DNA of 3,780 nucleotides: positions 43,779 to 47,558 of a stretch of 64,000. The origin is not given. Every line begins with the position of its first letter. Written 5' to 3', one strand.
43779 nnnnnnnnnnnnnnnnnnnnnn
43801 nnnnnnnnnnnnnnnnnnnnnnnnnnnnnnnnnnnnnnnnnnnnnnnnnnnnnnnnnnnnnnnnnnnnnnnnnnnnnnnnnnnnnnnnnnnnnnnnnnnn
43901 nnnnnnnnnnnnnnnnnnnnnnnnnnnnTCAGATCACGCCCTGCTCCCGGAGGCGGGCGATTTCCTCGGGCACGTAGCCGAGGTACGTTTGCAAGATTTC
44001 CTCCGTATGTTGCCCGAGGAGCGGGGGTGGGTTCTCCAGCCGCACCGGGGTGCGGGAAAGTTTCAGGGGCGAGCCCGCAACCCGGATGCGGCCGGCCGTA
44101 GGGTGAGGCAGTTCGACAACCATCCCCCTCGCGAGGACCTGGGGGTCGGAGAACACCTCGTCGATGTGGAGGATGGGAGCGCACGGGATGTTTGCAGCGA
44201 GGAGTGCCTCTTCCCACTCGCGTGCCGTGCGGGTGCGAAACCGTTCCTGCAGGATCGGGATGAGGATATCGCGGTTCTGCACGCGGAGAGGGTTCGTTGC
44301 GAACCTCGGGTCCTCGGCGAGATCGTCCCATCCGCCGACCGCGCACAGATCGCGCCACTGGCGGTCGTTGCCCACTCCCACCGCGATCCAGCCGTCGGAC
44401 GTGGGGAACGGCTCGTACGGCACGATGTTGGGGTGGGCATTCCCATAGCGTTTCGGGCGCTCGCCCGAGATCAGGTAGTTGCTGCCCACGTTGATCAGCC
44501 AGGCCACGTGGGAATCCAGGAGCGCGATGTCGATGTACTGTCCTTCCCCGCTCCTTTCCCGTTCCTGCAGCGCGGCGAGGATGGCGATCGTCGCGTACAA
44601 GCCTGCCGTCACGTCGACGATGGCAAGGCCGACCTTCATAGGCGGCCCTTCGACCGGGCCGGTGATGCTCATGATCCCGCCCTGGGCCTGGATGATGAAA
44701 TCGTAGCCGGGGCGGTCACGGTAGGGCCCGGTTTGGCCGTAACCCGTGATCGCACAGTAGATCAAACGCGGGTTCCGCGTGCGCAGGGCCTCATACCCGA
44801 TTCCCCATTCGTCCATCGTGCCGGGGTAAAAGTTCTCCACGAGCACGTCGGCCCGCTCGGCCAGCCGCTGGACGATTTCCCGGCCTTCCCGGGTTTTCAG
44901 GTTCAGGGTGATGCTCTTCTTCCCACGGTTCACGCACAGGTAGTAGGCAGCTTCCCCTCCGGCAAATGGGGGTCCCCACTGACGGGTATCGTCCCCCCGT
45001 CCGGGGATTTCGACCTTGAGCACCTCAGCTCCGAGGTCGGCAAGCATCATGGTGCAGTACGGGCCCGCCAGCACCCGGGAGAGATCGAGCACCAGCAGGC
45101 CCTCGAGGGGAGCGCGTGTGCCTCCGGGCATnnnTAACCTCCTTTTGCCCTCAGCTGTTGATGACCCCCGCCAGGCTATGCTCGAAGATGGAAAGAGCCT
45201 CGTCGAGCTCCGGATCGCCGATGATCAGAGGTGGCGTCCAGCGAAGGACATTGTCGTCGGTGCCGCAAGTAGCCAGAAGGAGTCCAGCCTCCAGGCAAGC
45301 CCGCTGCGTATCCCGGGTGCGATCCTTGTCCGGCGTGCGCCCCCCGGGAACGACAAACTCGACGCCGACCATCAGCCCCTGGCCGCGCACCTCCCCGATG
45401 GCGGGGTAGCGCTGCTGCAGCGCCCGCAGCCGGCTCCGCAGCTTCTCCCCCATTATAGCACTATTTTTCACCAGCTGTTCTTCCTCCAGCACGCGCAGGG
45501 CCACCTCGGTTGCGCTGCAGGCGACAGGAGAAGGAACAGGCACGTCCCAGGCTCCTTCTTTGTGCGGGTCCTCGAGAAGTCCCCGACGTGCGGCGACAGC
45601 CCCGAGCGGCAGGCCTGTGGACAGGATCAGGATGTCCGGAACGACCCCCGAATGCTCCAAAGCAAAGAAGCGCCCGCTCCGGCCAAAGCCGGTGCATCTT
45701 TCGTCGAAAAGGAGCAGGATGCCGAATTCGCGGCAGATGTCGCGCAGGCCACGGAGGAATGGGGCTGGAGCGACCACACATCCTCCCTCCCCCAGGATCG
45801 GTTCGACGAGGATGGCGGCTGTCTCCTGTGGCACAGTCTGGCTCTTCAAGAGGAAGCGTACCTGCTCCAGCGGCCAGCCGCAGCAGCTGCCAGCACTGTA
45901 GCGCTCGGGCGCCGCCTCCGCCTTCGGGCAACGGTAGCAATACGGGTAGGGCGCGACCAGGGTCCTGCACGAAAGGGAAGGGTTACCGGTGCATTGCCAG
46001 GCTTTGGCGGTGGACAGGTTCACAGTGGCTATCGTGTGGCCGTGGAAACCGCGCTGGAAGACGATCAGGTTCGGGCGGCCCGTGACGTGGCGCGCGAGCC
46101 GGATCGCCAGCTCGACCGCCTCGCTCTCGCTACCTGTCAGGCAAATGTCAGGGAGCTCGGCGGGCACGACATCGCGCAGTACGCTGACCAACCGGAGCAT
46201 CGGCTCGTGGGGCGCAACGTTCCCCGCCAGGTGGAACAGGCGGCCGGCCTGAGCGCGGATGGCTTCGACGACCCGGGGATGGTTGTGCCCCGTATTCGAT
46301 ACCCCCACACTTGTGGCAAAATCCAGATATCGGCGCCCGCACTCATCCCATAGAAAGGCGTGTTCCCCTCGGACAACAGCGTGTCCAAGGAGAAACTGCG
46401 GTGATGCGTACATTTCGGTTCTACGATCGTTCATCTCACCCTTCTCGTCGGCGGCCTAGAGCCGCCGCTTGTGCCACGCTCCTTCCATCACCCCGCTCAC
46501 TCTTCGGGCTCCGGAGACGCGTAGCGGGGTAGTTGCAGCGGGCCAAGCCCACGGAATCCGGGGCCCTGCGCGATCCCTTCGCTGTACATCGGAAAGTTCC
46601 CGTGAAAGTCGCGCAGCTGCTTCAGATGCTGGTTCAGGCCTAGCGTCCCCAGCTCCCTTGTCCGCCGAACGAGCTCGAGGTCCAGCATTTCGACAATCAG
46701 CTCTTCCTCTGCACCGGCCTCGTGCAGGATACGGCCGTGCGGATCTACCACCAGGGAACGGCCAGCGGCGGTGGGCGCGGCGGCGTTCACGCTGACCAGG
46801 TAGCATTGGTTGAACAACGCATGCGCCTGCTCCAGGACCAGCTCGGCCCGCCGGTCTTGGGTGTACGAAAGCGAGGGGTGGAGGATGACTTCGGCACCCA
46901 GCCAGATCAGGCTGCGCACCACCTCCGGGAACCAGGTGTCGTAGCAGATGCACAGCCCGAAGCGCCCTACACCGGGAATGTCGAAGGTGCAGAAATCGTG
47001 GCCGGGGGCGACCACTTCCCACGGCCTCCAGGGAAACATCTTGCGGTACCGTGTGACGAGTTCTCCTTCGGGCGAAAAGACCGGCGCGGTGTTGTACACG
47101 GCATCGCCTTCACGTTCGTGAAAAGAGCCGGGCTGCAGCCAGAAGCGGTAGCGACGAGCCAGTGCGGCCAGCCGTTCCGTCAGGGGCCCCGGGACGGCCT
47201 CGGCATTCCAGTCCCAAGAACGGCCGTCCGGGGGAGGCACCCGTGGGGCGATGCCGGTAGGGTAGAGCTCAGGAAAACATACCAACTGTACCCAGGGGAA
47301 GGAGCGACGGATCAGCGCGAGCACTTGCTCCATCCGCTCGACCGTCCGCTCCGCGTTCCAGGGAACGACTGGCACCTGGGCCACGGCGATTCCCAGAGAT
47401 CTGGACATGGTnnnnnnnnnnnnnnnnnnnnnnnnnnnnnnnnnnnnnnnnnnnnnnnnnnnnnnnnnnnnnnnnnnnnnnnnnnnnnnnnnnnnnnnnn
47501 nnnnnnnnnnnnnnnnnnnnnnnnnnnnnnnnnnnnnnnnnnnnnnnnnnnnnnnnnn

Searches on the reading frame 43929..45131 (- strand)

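Call 40: search_protein_families(library=pfam, proteins=[window:43929-45131:-], max_evalue=0.00001)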
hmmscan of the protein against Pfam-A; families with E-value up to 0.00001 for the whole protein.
window:43929-45131:- (400 aa): 1 family
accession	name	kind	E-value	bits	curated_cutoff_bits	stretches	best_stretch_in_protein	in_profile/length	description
PF02515.22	CoA_transf_3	-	1.9e-142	475.2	23.3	1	9-376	1-366/366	CoA-transferase family III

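Call 41: search_protein_families(library=ncbifam, proteins=[window:43929-45131:-], max_evalue=0.00001)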
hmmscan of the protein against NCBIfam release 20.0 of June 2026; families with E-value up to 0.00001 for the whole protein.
window:43929-45131:- (400 aa): 7 families
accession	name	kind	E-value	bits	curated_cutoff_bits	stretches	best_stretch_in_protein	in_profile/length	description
NF052585.1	SucGlutTfsCaiB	equivalog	5.6e-134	446.7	750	1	6-381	5-386/394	succinate--glutarate CoA-transferase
NF041294.1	Scnl_mescCoAtase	equivalog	1.1e-101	340.8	700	1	9-381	4-381/381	succinyl-CoA:mesaconate CoA-transferase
NF008511.0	PRK11430.1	equivalog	5e-98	328.7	522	1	5-381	6-377/381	CoA:oxalate CoA-transferase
NF003809.0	PRK05398.1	subfamily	4.6e-88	295.6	442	2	7-207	3-203/416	formyl-CoA transferase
TIGR03253.1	oxalate_frc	equivalog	2.2e-86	290.2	504.2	2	7-207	2-202/416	formyl-CoA transferase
NF002914.1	PRK03525.1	equivalog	9.1e-39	133.5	413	1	8-400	9-397/400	L-carnitine CoA-transferase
TIGR04253.1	mesacon_CoA_iso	equivalog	1.6e-34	119.6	725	1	9-400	3-400/403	2-methylfumaryl-CoA isomerase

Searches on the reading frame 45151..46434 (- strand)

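Call 40: search_protein_families(library=pfam, proteins=[window:45151-46434:-], max_evalue=0.00001)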
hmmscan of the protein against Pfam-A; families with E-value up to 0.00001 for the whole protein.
window:45151-46434:- (427 aa): 1 family
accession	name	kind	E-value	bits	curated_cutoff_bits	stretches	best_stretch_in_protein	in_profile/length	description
PF00202.27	Aminotran_3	-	2e-87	294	30.5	1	19-420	12-402/403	Aminotransferase class-III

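Call 41: search_protein_families(library=ncbifam, proteins=[window:45151-46434:-], max_evalue=0.00001)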
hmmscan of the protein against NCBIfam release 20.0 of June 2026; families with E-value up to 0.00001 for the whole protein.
window:45151-46434:- (427 aa): 69 families (the best 25 are shown)
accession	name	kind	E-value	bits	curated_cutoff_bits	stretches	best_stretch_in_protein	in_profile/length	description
NF005993.0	PRK08117.1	subfamily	1.3e-111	373.3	574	1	19-424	28-430/433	aspartate aminotransferase family protein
NF004426.0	PRK05769.1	equivalog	3.7e-91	306.1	552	1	19-422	39-438/441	acetyl ornithine aminotransferase family protein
NF005692.0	PRK07495.1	equivalog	2.9e-86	289.8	724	1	22-424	28-422/425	4-aminobutyrate--2-oxoglutarate transaminase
TIGR00700.1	GABAtrnsam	equivalog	1.6e-85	287.2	506.65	1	20-422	19-419/420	4-aminobutyrate--2-oxoglutarate transaminase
NF006228.0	PRK08360.1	equivalog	3.2e-82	276.5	608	1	19-424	26-427/443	aspartate aminotransferase family protein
NF005376.0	PRK06918.1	equivalog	8.5e-82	274.9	676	1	19-424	39-444/451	4-aminobutyrate--2-oxoglutarate transaminase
NF005272.0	PRK06777.1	equivalog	6.5e-81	272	725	1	15-422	21-420/421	4-aminobutyrate--2-oxoglutarate transaminase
NF004714.0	PRK06058.1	subfamily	4e-79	266.3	639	1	20-422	46-445/447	4-aminobutyrate--2-oxoglutarate transaminase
NF049976.1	AmadipTransam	equivalog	9.1e-77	258.7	650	1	20-422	18-413/416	2-aminoadipate transaminase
NF005985.0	PRK08088.1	equivalog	4.3e-73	246.4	713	1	22-423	29-423/426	4-aminobutyrate--2-oxoglutarate transaminase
NF004718.0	PRK06062.1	subfamily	9.9e-71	238.6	472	1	19-422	41-447/454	hypothetical protein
TIGR00707.1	argD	subfamily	1.1e-70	238.5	410.05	2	199-420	165-379/381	acetylornithine/succinylornithine family transaminase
NF002874.0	PRK03244.1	equivalog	3.7e-69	233.4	457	2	199-421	178-392/399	acetylornithine transaminase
NF006368.0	PRK08593.1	equivalog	3.8e-68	230.1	570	1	22-423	32-431/448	aspartate aminotransferase family protein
NF005393.0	PRK06938.1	subfamily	1.1e-67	228.4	671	1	19-423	52-464/469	diaminobutyrate--2-oxoglutarate transaminase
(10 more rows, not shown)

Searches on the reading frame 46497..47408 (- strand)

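Call 40: search_protein_families(library=pfam, proteins=[window:46497-47408:-], max_evalue=0.00001)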
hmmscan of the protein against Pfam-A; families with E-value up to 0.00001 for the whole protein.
window:46497-47408:- (303 aa): 1 family
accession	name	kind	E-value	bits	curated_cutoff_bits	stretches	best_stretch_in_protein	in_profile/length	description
PF00795.27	CN_hydrolase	-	1.3e-40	139.8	23.2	1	7-251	2-255/256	Carbon-nitrogen hydrolase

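Call 41: search_protein_families(library=ncbifam, proteins=[window:46497-47408:-], max_evalue=0.00001)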
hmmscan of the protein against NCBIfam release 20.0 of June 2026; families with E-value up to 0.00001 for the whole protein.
window:46497-47408:- (303 aa): 9 families
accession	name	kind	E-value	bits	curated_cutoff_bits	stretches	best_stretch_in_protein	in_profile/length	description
NF009802.0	PRK13286.1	equivalog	1.3e-23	83.5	427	1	22-252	34-268/345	aliphatic amidase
NF009803.0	PRK13287.1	equivalog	2e-23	82.7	406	1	10-253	21-268/333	formamidase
TIGR03381.1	agmatine_aguB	equivalog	1.1e-18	67.6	410.25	1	41-252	34-263/279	N-carbamoylputrescine amidase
NF033621.1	de_GSH_amidase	exception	3.2e-18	66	355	1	100-253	87-246/260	deaminated glutathione amidase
NF040852.1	nitrile_Arch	equivalog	4e-18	65.5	500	1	39-251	33-244/262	nitrilase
NF043013.1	DeGluthAmidYersProt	equivalog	3.2e-16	59.3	500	1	72-232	61-240/278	deaminated glutathione amidase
TIGR00546.1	lnt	equivalog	4.5e-11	42.5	132.9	0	133-226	302-394/395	apolipoprotein N-acyltransferase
NF010588.0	PRK13981.1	equivalog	3e-07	29.2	479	1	4-238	4-239/546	NAD+ synthase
TIGR04048.1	nitrile_sll0784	equivalog_domain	2.3e-06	26.8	502.6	0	8-161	6-165/301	Nit6803 family nitrilase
